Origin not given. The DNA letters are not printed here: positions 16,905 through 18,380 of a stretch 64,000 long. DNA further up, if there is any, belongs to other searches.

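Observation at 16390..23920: Type-II-PKS/FAS-like operon with Cys-less KS partner, AMP-ligase, flavin-dependent halogenase, GT2 and ExoD: candidate halogenated aryl-polyene/xanthomonadin-like or glycolipid cluster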

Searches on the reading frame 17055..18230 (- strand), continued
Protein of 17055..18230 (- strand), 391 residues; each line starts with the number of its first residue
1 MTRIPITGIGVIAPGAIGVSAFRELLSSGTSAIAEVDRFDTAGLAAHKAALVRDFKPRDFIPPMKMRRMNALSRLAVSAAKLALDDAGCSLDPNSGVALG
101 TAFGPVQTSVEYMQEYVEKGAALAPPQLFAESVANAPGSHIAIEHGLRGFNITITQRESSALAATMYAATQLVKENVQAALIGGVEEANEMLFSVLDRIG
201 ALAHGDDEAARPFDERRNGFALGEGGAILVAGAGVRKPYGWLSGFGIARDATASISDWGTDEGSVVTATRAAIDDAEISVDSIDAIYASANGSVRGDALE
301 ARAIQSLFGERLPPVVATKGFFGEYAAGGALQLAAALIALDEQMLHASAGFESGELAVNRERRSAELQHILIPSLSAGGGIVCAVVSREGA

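Call 43: find_homologous_proteins(query=A4, max_evalue=1e-20)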
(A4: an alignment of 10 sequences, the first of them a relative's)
Query A4 (10 sequences) (402 aa, profile of the alignment): 412 proteins with E <= 1e-20 among 8000 candidates; the best 120 are listed.
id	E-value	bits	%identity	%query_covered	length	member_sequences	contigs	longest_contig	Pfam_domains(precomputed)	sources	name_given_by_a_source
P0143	7.7e-172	590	33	98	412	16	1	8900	PF00109.33,PF13723.13,PF02801.29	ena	-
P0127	7.1e-160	550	100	100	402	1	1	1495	PF00109.33,PF02801.29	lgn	-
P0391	3.4e-148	512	33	98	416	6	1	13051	PF00109.33,PF02801.29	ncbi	-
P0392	1.0e-147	510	35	99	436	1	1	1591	PF00109.33,PF13723.13,PF02801.29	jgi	jgi:3-oxoacyl-[acyl-carrier-protein] synthase II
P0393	1.2e-147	510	34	99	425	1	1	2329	PF00109.33,PF13723.13,PF02801.29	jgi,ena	-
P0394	4.5e-147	508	34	99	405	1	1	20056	PF00109.33,PF13723.13,PF02801.29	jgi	jgi:3-oxoacyl-[acyl-carrier-protein] synthase II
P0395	6.2e-147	508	34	99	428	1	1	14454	PF00109.33,PF13723.13,PF02801.29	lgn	-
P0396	1.2e-146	507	35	100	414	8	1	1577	PF00109.33,PF13723.13,PF02801.29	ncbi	-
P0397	3.3e-146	505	35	99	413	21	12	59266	PF00109.33,PF13723.13,PF02801.29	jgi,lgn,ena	jgi:3-oxoacyl-[acyl-carrier-protein] synthase II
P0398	9.7e-146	504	35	98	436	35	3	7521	PF00109.33,PF13723.13,PF02801.29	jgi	jgi:3-oxoacyl-[acyl-carrier-protein] synthase II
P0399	1.1e-145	504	34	99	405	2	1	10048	PF00109.33,PF13723.13,PF02801.29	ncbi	-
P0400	2.5e-145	503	36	99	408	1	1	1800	PF00109.33,PF13723.13,PF02801.29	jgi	jgi:3-oxoacyl-[acyl-carrier-protein] synthase II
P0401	2.8e-145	502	36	99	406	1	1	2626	PF00109.33,PF13723.13,PF02801.29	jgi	-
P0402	4.2e-145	502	36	98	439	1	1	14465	PF00109.33,PF13723.13,PF00108.30,PF02801.29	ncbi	-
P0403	4.8e-145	502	34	99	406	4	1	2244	PF00109.33,PF13723.13,PF02801.29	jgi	-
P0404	8.4e-145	501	34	98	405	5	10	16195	PF00109.33,PF13723.13,PF02801.29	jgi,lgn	jgi:3-oxoacyl-[acyl-carrier-protein] synthase II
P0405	1.4e-144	500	35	99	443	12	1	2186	PF00109.33,PF13723.13,PF02801.29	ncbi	-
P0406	1.6e-144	500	33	99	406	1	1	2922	PF00109.33,PF13723.13,PF00108.30,PF02801.29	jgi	-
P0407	3.1e-144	499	34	99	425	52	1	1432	PF00109.33,PF13723.13,PF02801.29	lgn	-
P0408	4.5e-144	498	34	99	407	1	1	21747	PF00109.33,PF13723.13,PF02801.29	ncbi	-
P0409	5.5e-144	498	35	98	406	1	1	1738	PF00109.33,PF13723.13,PF02801.29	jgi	jgi:3-oxoacyl-[acyl-carrier-protein] synthase II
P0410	1.0e-143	497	34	99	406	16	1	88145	PF00109.33,PF13723.13,PF02801.29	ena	-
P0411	1.3e-143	497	35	99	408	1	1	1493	PF00109.33,PF13723.13,PF02801.29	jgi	jgi:3-oxoacyl-[acyl-carrier-protein] synthase II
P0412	1.5e-143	497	34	99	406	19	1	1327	PF00109.33,PF13723.13,PF02801.29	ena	-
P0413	3.7e-143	495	34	99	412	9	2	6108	PF00109.33,PF13723.13,PF02801.29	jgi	-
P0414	4.2e-143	495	34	99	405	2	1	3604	PF00109.33,PF13723.13,PF02801.29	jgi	jgi:3-oxoacyl-[acyl-carrier-protein] synthase II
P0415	4.2e-143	495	33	99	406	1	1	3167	PF00109.33,PF13723.13,PF02801.29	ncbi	-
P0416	5.5e-143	495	34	99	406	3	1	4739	PF00109.33,PF13723.13,PF02801.29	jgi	jgi:3-oxoacyl-[acyl-carrier-protein] synthase II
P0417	5.2e-142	492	35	98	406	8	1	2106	PF00109.33,PF13723.13,PF02801.29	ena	-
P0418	8.9e-142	491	35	98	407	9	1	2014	PF00109.33,PF13723.13,PF02801.29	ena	-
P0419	9.8e-142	491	32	99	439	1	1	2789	PF00109.33,PF13723.13,PF02801.29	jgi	-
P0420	1.4e-141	490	34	99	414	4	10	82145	PF00109.33,PF13723.13,PF02801.29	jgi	jgi:3-oxoacyl-[acyl-carrier-protein] synthase II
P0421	2.0e-141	490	35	99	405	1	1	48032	PF00109.33,PF13723.13,PF00108.30,PF02801.29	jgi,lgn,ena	jgi:3-oxoacyl-[acyl-carrier-protein] synthase II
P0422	2.0e-141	490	35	99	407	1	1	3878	PF00109.33,PF13723.13,PF02801.29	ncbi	-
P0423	2.1e-141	490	34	98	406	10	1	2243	PF00109.33,PF13723.13,PF02801.29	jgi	-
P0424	5.3e-141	488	34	99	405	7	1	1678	PF00109.33,PF13723.13,PF02801.29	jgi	jgi:3-oxoacyl-[acyl-carrier-protein] synthase II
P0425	6.3e-141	488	34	99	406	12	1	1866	PF00109.33,PF13723.13,PF02801.29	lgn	-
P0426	1.7e-140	487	34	98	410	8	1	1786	PF00109.33,PF13723.13,PF02801.29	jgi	jgi:3-oxoacyl-[acyl-carrier-protein] synthase II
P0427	2.2e-140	486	33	98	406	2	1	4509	PF00109.33,PF13723.13,PF02801.29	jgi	jgi:3-oxoacyl-[acyl-carrier-protein] synthase II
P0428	6.5e-140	485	33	99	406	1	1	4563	PF00109.33,PF13723.13,PF02801.29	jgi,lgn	-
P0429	2.2e-139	483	37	98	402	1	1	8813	PF00109.33,PF02801.29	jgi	jgi:3-oxoacyl-[acyl-carrier-protein] synthase II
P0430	5.1e-139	482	36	99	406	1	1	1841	PF00109.33,PF13723.13,PF02801.29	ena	-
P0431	3.2e-138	479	34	98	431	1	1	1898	PF00109.33,PF02801.29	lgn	-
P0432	4.3e-137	475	33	99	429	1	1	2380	PF00109.33,PF13723.13,PF02801.29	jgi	jgi:3-oxoacyl-[acyl-carrier-protein] synthase II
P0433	4.8e-132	459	35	99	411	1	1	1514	PF00109.33,PF02801.29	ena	-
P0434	1.3e-131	457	35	98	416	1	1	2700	PF00109.33,PF02801.29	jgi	jgi:3-oxoacyl-[acyl-carrier-protein] synthase II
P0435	4.6e-131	456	36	97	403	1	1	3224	PF00109.33,PF02801.29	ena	-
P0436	5.6e-129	449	36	98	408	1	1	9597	PF00109.33,PF02801.29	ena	-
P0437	7.8e-123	428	36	88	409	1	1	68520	PF00109.33,PF02801.29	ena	-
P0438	4.0e-119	416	34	88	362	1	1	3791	PF00109.33,PF13723.13,PF02801.29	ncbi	-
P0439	1.3e-117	411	32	99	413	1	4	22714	PF00109.33,PF02801.29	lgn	-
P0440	1.6e-117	411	35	99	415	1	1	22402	PF00109.33,PF02801.29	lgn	-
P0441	1.8e-117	411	32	99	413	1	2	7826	PF00109.33,PF02801.29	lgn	-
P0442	3.1e-117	410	33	99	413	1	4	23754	PF00109.33,PF00108.30,PF02801.29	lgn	-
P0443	5.6e-117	409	32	98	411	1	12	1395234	PF00109.33,PF00108.30,PF02801.29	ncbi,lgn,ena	ncbi:beta-ketoacyl-ACP synthase II [Alkaliphilus crotonatoxidans]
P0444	3.0e-115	403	32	98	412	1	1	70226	PF00109.33,PF00108.30,PF02801.29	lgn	-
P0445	3.2e-114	400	32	81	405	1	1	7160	PF00109.33,PF02801.29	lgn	-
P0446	1.4e-113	398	32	99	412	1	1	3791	PF00109.33,PF02801.29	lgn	-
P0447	2.2e-112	394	33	99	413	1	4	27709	PF00109.33,PF02801.29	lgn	-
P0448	4.8e-112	393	31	98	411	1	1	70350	PF00109.33,PF02801.29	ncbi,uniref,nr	ncbi:beta-ketoacyl-ACP synthase II [Anaerophilus nitritogenes]|uniref:beta-ketoacyl-ACP synthase II 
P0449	5.5e-112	393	30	92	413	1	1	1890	PF00109.33,PF00108.30,PF02801.29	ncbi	-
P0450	7.6e-112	392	31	98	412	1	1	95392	PF00109.33,PF02801.29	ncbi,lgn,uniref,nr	ncbi:beta-ketoacyl-ACP synthase II [Alkaliphilus pronyensis]|uniref:3-oxoacyl-[acyl-carrier-protein]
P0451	1.3e-111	391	34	98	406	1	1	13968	PF00109.33,PF02801.29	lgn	-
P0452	4.4e-111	390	29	92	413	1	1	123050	PF00109.33,PF00108.30,PF02801.29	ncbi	-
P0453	2.1e-110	388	34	98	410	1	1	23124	PF00109.33,PF02801.29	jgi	-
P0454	2.7e-110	387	31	98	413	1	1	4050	PF00109.33,PF00108.30,PF02801.29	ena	-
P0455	1.1e-109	385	30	98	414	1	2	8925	PF00109.33,PF02801.29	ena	-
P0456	1.7e-109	384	30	98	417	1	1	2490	PF00109.33,PF02801.29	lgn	-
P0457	1.8e-109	384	32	98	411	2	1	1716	PF00109.33,PF02801.29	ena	-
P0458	2.0e-109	384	30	98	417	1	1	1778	PF00109.33,PF02801.29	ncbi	-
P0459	2.2e-109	384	32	99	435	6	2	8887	PF00109.33,PF02801.29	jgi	jgi:3-oxoacyl-[acyl-carrier-protein] synthase II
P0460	2.3e-109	384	30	98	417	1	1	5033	PF00109.33,PF02801.29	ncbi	-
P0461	2.7e-109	384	30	98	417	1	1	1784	PF00109.33,PF02801.29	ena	-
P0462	3.5e-109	383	33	99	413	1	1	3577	PF00109.33,PF02801.29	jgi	jgi:3-oxoacyl-[acyl-carrier-protein] synthase II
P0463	3.8e-109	383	32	99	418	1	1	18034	PF00109.33,PF02801.29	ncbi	ncbi:MAG: beta-ketoacyl-ACP synthase II [Chthonomonadales bacterium]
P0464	8.5e-109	382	35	81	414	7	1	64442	PF00109.33,PF02801.29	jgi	-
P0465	1.1e-108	382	32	98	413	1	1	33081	PF00109.33,PF02801.29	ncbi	-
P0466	1.8e-108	381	32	99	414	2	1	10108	PF00109.33,PF02801.29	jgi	jgi:3-oxoacyl-[acyl-carrier-protein] synthase II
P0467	1.8e-108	381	32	99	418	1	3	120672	PF00109.33,PF02801.29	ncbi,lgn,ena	-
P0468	2.2e-108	381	32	99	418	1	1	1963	PF00109.33,PF02801.29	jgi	jgi:3-oxoacyl-[acyl-carrier-protein] synthase II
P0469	2.4e-108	381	29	99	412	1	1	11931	PF00109.33,PF02801.29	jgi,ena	-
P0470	2.8e-108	381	32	99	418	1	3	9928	PF00109.33,PF02801.29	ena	-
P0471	2.9e-108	380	32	99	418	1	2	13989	PF00109.33,PF02801.29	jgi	jgi:3-oxoacyl-[acyl-carrier-protein] synthase II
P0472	3.1e-108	380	33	99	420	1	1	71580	PF00109.33,PF02801.29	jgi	jgi:3-oxoacyl-[acyl-carrier-protein] synthase II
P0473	3.4e-108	380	31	99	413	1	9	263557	PF00109.33,PF02801.29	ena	-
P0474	3.7e-108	380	32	98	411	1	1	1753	PF00109.33,PF02801.29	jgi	jgi:3-oxoacyl-[acyl-carrier-protein] synthase II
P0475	4.2e-108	380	32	99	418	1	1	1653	PF00109.33,PF02801.29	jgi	jgi:3-oxoacyl-[acyl-carrier-protein] synthase II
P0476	5.8e-108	379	32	99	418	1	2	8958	PF00109.33,PF02801.29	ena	-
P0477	5.8e-108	379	32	99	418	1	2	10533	PF00109.33,PF02801.29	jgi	jgi:3-oxoacyl-[acyl-carrier-protein] synthase II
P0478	7.7e-108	379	32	99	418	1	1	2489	PF00109.33,PF02801.29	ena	-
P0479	4.5e-107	377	32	98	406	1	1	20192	PF00109.33,PF02801.29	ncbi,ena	-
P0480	4.7e-107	376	36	82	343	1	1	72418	PF00109.33,PF02801.29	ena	-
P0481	5.0e-107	376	30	98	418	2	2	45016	PF00109.33,PF02801.29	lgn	-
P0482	6.5e-107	376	35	98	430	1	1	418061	PF00109.33,PF00108.30,PF02801.29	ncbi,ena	-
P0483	1.2e-106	375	32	98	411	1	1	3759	PF00109.33,PF02801.29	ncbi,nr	ncbi:MAG: beta-ketoacyl-ACP synthase II [Acidobacteria bacterium]|nr:beta-ketoacyl-ACP synthase II [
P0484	1.2e-106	375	32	99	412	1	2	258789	PF00109.33,PF00108.30,PF02801.29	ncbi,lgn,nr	ncbi:MAG: beta-ketoacyl-[acyl-carrier-protein] synthase family protein [Candidatus Omnitrophica bact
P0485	1.5e-106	375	32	98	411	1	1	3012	PF00109.33,PF02801.29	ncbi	-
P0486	2.1e-106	374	33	98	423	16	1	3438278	PF00109.33,PF02801.29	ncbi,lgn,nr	ncbi:3-oxoacyl-(acyl-carrier-protein) synthase II [Chthonomonas calidirosea]|nr:beta-ketoacyl-ACP sy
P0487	3.3e-106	374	32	98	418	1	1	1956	PF00109.33,PF02801.29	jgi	-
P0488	4.2e-106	373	33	99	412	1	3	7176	PF00109.33,PF02801.29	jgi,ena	jgi:3-oxoacyl-[acyl-carrier-protein] synthase II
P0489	6.3e-106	373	32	98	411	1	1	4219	PF00109.33,PF02801.29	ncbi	-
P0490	6.4e-106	373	32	99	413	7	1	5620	PF00109.33,PF00108.30,PF02801.29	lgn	-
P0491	7.8e-106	372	34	98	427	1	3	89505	PF00109.33,PF00108.30,PF02801.29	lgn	-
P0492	9.1e-106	372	32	98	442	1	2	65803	PF00109.33,PF00108.30,PF02801.29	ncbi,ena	-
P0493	1.0e-105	372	32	98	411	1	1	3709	PF00109.33,PF02801.29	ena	-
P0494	1.0e-105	372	31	98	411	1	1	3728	PF00109.33,PF02801.29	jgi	-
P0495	1.0e-105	372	32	98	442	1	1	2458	PF00109.33,PF00108.30,PF02801.29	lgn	-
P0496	1.2e-105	372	33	99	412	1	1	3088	PF00109.33,PF02801.29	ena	-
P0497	1.5e-105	371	32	98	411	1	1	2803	PF00109.33,PF02801.29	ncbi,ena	-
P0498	1.6e-105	371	32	98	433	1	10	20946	PF00109.33,PF00108.30,PF02801.29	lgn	-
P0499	1.7e-105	371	33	98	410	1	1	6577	PF00109.33,PF02801.29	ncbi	-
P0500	1.7e-105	371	31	99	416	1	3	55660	PF00109.33,PF02801.29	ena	-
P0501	2.7e-105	371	31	98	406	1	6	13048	PF00109.33,PF02801.29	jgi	jgi:3-oxoacyl-[acyl-carrier-protein] synthase II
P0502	3.5e-105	370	31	98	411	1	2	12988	PF00109.33,PF02801.29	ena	-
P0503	3.6e-105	370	31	98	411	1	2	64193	PF00109.33,PF02801.29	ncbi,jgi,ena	-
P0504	5.9e-105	370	31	98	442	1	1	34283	PF00109.33,PF00108.30,PF02801.29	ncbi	-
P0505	9.2e-105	369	37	78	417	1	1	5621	PF00109.33,PF00108.30,PF02801.29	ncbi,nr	ncbi:MAG TPA: beta-ketoacyl-ACP synthase II [Miltoncostaea sp.]|nr:beta-ketoacyl-ACP synthase II [Mi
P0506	9.6e-105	369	31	99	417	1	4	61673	PF00109.33,PF02801.29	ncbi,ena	-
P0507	1.3e-104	368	31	98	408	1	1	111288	PF00109.33,PF02801.29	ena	-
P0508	1.6e-104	368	30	88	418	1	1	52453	PF00109.33,PF02801.29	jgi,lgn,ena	-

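Call 44: find_encoding_contigs(protein=P0410, flank=10000, max_places=1)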
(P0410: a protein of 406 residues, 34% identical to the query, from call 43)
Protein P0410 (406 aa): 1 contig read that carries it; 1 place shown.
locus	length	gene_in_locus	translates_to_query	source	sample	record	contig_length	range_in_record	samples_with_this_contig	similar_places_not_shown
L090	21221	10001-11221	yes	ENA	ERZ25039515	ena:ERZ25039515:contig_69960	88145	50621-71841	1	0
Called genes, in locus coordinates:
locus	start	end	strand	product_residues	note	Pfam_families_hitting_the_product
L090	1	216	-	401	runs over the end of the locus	PF00291:PALP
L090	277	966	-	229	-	PF08241:Methyltransf_11, PF03269:DUF268, PF13847:Methyltransf_31 (weak)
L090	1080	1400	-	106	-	-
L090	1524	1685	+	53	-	PF00535:Glycos_transf_2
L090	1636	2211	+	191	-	PF00535:Glycos_transf_2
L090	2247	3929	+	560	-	PF03783:CsgG, PF04052:TolB_N (faint), PF13036:LpoB (weak), PF01839:FG-GAP (faint), PF14783:BBS2_Mid (faint), PF23743:Beta-prop_BBS7 (faint), PF13517:FG-GAP_3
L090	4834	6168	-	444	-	PF02310:B12-binding, PF04055:Radical_SAM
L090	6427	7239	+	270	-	PF03279:Lip_A_acyltrans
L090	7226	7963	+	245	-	PF01522:Polysacc_deac_1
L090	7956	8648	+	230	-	PF03548:LolA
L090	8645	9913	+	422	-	PF00109:ketoacyl-synt, PF00108:Thiolase_N (weak), PF02801:Ketoacyl-synt_C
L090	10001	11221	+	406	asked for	PF00109:ketoacyl-synt, PF13723:Ketoacyl-synt_2, PF02801:Ketoacyl-synt_C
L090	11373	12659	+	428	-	PF02310:B12-binding, PF04055:Radical_SAM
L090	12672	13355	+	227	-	PF02965:Met_synt_B12 (weak)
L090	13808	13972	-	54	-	-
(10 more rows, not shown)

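Call 45: find_encoding_contigs(protein=P0437, flank=10000, max_places=1)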
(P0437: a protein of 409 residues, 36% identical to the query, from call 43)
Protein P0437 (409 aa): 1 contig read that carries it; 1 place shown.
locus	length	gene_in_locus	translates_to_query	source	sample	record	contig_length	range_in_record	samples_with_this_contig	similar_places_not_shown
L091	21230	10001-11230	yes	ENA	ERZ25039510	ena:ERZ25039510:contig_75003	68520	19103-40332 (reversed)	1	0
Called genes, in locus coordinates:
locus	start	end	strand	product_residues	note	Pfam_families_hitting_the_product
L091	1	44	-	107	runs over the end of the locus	PF00501:AMP-binding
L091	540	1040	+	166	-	PF07977:FabA, PF22818:ApeI-like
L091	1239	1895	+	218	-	PF09835:DUF2062 (weak)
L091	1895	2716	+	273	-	-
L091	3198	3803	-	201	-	PF03279:Lip_A_acyltrans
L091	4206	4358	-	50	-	-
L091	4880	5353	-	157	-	PF03176:MMPL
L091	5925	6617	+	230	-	-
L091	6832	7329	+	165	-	-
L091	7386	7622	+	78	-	-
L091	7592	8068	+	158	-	PF02310:B12-binding (weak)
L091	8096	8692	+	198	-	-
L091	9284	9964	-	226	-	PF03548:LolA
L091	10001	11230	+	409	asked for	PF00109:ketoacyl-synt, PF02801:Ketoacyl-synt_C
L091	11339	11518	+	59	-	PF00550:PP-binding, PF14573:PP-binding_2 (weak)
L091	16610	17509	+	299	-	PF00109:ketoacyl-synt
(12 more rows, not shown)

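Call 50: search_dna_similar(query=window:17055-18230:-, collection=plasmids, mode=protein, max_rows=25, max_evalue=1e-15)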
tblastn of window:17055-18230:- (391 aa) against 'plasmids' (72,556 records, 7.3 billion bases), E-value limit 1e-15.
Records with a match: 156; places in all: 164; records where one place covers at least 80% of the query: 5.
Best place of each record, by identity: <60% 156.
By first word of the organism name: Streptomyces 55; Bacillus 34; Priestia 18; Escherichia 11; Klebsiella 4; Ralstonia 3; Clostridium 3; Staphylococcus 3; Caballeronia 2; Streptantibioticus 2; and 18 more.
By predicted mobility (MOB-suite, as given by PLSDB): non-mobilizable 124; conjugative 17; mobilizable 15.
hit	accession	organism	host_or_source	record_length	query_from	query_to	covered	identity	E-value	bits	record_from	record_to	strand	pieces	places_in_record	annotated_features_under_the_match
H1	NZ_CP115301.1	Streptomyces camelliae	microorganism,rhizosphere soil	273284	26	388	93%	30.6%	4e-20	100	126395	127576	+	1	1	beta-ketoacyl-[acyl-carrier-protein] synthase family protein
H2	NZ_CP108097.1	Streptomyces sp. NBC_00239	-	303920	29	323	75%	33.2%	9e-18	93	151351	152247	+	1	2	ketosynthase chain-length factor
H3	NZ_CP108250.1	Streptomyces sp. NBC_00069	-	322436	29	323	75%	32.9%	2e-16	89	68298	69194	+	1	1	ketosynthase chain-length factor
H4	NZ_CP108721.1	Streptomyces sp. NBC_00998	-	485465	29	323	75%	32.9%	2e-16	89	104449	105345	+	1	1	ketosynthase chain-length factor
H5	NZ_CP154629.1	Acetoanaerobium noterae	cell culture,Sludge of a digestion ...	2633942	22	379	92%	26.6%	6e-18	93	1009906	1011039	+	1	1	none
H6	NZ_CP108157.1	Streptomyces sp. NBC_00161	-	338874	29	323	75%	32.1%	4e-16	88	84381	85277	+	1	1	ketosynthase chain-length factor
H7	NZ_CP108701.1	Streptomyces sp. NBC_01006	-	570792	29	323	75%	31.9%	8e-16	87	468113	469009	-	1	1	ketosynthase chain-length factor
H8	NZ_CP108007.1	Streptomyces sp. NBC_00335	-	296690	40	324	73%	32.9%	1e-16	90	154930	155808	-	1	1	beta-ketoacyl-[acyl-carrier-protein] synthase family protein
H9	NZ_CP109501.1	Streptomyces sp. NBC_01426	-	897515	28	323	76%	31.3%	2e-19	98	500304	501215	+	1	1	ketosynthase chain-length factor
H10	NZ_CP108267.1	Streptomyces sp. NBC_00048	-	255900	22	324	77%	30.5%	2e-16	89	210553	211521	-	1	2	beta-ketoacyl-[acyl-carrier-protein] synthase family protein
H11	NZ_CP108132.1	Streptomyces sp. NBC_00190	-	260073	22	324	77%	30.5%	2e-16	89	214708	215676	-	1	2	beta-ketoacyl-[acyl-carrier-protein] synthase family protein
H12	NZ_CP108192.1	Streptomyces sp. NBC_00122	-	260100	22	324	77%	30.5%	2e-16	89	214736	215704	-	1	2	beta-ketoacyl-[acyl-carrier-protein] synthase family protein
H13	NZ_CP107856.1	Streptomyces sp. NBC_00503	-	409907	29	324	76%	31.3%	3e-16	88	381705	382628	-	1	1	ketosynthase chain-length factor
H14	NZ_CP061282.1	Streptomyces xanthii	whole organism,leaf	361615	22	324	77%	30.4%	4e-16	88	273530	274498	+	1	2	beta-ketoacyl-[acyl-carrier-protein] synthase family protein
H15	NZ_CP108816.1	Streptomyces sp. NBC_00868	-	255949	22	324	77%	30.2%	7e-16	87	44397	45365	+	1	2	beta-ketoacyl-[acyl-carrier-protein] synthase family protein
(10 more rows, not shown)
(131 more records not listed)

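Call 61: search_protein_families(library=pfam, proteins=[L001:8403-8771:+], max_evalue=10)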
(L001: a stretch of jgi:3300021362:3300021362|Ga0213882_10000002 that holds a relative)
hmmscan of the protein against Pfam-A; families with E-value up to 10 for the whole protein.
L001:8403-8771:+ (122 aa): 1 family
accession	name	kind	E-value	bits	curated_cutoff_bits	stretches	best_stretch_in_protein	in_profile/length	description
PF07977.19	FabA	-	0.072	13.2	23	1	38-62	48-72/138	FabA-like domain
